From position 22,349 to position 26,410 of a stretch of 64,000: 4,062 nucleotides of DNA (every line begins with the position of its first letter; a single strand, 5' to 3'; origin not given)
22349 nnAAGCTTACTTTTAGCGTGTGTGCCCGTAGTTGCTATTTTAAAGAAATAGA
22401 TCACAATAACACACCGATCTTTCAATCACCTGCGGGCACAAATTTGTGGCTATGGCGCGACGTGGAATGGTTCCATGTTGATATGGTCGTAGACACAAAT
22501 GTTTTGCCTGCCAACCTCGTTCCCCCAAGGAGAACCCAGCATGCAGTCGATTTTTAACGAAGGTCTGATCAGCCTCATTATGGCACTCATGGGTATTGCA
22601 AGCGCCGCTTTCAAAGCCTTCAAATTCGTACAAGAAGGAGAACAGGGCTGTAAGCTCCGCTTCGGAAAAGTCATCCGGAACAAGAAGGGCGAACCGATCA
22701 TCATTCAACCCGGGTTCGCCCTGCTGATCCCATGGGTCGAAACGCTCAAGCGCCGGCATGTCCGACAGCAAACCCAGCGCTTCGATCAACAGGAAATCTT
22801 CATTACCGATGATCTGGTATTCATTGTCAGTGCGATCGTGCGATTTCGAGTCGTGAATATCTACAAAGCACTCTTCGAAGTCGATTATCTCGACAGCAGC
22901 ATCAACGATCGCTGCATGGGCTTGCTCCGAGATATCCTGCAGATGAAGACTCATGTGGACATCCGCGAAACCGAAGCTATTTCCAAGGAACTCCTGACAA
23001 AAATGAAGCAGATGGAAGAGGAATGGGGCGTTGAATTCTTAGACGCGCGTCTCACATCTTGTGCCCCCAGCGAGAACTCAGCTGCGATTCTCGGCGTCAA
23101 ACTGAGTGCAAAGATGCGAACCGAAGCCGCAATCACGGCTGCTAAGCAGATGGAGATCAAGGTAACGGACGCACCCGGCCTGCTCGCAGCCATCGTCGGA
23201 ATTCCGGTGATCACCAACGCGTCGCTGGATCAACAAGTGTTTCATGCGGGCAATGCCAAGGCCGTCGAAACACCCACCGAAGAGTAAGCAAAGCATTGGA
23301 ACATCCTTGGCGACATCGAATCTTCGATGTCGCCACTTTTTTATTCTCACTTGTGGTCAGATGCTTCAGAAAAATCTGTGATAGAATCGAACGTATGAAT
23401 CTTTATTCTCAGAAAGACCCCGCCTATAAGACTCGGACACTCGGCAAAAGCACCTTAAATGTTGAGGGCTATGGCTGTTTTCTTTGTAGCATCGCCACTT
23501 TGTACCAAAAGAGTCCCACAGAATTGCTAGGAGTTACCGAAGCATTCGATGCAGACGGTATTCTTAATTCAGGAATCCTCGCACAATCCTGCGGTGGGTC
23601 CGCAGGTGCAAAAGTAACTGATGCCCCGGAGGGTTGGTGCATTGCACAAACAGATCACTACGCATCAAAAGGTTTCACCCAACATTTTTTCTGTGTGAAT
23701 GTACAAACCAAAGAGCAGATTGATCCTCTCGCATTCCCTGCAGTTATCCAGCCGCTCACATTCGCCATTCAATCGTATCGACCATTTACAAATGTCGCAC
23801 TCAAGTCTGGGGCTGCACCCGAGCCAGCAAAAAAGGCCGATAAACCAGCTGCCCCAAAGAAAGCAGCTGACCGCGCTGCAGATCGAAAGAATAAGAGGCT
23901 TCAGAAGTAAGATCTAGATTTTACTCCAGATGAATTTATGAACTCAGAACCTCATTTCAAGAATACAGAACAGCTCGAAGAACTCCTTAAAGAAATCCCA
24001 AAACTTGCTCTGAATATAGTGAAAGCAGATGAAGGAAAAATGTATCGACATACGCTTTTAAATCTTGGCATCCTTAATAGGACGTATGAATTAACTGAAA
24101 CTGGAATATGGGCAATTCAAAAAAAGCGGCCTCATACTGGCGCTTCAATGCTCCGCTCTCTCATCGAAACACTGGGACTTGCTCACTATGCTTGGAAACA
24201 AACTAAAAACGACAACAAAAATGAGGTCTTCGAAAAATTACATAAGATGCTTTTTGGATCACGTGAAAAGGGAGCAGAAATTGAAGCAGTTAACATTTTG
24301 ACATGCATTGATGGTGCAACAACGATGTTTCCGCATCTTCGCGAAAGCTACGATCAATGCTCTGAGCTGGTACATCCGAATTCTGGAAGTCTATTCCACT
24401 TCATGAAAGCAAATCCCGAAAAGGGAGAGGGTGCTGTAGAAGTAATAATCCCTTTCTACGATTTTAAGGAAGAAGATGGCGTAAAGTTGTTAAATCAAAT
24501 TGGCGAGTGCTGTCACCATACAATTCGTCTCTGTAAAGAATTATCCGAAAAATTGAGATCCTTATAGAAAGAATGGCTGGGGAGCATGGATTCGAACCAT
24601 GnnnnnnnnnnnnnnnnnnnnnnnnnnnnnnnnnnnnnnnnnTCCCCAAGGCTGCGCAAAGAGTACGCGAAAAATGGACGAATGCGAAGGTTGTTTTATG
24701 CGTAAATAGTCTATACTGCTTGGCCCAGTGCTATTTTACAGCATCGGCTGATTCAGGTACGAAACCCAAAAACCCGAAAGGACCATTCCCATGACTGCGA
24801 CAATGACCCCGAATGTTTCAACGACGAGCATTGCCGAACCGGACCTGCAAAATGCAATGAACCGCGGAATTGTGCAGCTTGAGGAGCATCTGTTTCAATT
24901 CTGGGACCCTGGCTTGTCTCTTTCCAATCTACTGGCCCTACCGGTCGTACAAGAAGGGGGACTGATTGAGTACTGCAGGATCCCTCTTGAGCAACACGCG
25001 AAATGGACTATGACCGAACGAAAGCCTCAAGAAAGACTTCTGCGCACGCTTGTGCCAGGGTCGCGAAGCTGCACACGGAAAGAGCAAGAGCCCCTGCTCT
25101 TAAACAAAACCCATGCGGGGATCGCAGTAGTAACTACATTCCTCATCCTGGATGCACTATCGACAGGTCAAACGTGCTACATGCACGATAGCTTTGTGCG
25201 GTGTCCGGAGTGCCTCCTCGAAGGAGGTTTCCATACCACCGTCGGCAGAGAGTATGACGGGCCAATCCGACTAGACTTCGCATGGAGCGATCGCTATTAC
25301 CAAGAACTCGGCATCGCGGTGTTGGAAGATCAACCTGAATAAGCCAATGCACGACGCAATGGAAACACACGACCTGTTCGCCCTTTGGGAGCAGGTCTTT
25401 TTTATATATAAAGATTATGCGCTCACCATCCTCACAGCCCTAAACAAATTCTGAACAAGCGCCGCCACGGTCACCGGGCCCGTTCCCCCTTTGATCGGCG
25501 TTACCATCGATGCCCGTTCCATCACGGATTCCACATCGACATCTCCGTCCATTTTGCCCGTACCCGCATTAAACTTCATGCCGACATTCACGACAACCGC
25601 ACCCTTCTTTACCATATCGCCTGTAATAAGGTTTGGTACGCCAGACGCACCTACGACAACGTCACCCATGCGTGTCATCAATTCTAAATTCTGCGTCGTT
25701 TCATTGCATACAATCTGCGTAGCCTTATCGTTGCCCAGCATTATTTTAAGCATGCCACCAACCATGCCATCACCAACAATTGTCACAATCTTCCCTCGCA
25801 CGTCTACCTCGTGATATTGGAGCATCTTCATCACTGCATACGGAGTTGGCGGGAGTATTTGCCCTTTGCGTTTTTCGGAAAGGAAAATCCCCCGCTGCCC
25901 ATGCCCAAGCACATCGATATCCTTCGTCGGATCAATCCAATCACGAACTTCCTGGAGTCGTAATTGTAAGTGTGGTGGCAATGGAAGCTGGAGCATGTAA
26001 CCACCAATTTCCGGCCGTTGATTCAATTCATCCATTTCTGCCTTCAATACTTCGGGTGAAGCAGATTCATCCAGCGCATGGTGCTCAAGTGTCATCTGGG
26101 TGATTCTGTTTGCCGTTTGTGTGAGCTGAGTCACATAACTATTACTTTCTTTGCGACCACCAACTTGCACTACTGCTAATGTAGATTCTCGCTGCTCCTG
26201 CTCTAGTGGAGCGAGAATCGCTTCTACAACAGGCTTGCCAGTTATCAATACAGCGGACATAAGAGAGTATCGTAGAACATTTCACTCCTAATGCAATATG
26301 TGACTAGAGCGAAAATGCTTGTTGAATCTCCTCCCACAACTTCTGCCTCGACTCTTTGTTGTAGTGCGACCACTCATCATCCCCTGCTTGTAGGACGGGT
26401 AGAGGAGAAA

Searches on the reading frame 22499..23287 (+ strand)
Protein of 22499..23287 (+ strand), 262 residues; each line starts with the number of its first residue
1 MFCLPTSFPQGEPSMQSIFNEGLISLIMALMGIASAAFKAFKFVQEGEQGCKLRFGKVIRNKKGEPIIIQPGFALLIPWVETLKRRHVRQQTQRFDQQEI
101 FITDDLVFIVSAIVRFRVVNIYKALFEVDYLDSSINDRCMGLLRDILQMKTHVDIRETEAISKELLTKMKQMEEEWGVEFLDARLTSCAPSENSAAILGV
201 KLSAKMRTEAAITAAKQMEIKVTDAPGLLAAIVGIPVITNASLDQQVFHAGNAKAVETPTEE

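Call 123: search_protein_families(library=pfam, proteins=[window:22499-23287:+], max_evalue=0.0001)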
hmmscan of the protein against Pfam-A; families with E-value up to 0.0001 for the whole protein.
window:22499-23287:+ (262 aa): 1 family
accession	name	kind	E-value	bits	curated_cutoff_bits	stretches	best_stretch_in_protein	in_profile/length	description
PF01145.31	Band_7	-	8.5e-20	72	23.6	1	44-217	3-174/176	SPFH domain / Band 7 family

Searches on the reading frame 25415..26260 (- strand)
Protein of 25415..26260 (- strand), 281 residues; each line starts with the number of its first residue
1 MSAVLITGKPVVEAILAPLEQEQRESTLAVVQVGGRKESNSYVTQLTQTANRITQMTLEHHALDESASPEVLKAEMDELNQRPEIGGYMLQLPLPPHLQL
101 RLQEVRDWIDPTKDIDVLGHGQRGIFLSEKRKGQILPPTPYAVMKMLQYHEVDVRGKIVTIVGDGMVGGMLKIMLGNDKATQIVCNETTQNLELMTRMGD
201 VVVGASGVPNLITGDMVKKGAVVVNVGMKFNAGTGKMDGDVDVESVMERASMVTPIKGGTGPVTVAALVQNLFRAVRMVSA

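Call 123: search_protein_families(library=pfam, proteins=[window:25415-26260:-], max_evalue=0.0001)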
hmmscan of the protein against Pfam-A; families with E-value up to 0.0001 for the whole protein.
window:25415-26260:- (281 aa): 2 families
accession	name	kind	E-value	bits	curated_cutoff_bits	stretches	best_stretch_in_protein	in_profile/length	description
PF02882.25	THF_DHG_CYH_C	-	1.4e-40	138.6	27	1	132-277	12-157/160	Tetrahydrofolate dehydrogenase/cyclohydrolase, NAD(P)-binding domain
PF00763.28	THF_DHG_CYH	-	1.2e-19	71.1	32.8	1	9-116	4-115/115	Tetrahydrofolate dehydrogenase/cyclohydrolase, catalytic domain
